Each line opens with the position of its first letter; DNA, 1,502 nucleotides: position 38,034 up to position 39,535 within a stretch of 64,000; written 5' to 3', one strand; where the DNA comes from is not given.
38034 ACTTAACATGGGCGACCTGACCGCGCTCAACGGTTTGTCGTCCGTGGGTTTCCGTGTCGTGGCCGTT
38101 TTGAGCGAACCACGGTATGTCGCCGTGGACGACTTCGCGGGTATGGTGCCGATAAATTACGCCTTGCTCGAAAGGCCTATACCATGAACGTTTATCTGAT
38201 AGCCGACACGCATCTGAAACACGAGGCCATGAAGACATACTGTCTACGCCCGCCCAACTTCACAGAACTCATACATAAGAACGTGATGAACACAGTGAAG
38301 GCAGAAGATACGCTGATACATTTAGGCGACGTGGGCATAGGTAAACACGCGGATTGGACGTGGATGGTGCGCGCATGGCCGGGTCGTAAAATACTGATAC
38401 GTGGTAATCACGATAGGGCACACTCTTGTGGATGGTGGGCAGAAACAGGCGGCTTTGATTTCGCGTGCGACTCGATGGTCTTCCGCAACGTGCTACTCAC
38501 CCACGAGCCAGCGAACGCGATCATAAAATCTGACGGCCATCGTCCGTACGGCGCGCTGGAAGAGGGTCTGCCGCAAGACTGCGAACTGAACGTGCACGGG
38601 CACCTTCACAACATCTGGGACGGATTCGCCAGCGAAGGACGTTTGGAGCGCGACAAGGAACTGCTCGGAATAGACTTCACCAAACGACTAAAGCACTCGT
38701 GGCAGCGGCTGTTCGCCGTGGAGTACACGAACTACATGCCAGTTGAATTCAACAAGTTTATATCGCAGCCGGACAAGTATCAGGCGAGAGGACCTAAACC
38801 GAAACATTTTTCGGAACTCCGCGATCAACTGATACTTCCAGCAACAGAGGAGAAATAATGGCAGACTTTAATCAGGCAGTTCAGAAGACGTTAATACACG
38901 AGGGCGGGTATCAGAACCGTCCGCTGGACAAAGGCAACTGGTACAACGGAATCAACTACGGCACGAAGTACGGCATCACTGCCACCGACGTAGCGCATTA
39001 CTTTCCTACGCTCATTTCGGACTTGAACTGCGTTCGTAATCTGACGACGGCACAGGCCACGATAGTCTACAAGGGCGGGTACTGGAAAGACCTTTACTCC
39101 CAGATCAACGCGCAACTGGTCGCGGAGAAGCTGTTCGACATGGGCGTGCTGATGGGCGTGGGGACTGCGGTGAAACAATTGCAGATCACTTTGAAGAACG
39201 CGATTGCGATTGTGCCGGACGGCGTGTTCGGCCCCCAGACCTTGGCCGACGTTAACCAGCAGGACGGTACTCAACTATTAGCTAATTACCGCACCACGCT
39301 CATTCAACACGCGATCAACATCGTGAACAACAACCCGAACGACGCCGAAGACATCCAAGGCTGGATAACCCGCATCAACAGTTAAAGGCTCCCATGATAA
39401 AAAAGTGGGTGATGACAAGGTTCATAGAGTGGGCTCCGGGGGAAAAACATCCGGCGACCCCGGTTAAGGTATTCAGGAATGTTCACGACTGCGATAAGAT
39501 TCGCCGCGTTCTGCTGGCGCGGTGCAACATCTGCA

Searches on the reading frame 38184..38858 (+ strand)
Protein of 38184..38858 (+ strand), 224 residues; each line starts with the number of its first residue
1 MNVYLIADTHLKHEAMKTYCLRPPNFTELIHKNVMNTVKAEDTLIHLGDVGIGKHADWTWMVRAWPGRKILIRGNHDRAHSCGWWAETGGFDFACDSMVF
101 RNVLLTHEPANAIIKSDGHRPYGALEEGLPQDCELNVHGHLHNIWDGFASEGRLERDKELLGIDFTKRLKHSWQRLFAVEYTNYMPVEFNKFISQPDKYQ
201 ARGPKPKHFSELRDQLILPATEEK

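Call 9: search_protein_families(library=phrogs, proteins=[window:38184-38858:+], max_evalue=0.001)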
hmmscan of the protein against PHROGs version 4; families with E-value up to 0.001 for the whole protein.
window:38184-38858:+ (224 aa): 2 families
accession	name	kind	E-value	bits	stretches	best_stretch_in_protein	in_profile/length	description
phrog_547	-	other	5.9e-23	82.2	1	1-146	29-170/245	phosphoesterase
phrog_1649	-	other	2.6e-05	24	1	1-82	36-109/308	metallo-phosphoesterase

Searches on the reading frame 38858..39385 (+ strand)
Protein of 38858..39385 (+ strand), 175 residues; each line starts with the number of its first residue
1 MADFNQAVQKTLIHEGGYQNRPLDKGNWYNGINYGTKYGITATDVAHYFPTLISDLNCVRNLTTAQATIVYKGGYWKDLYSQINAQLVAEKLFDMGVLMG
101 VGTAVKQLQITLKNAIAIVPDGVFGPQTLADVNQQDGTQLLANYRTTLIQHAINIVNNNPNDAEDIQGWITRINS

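Call 9: search_protein_families(library=phrogs, proteins=[window:38858-39385:+], max_evalue=0.001)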
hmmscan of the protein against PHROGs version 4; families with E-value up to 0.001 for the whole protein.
window:38858-39385:+ (175 aa): 2 families
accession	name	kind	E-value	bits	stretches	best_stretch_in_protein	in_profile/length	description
phrog_315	-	lysis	1.7e-29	103.8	1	2-174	333-485/677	endolysin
phrog_12853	-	unknown function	1.7e-17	65.1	1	4-133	3-130/131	-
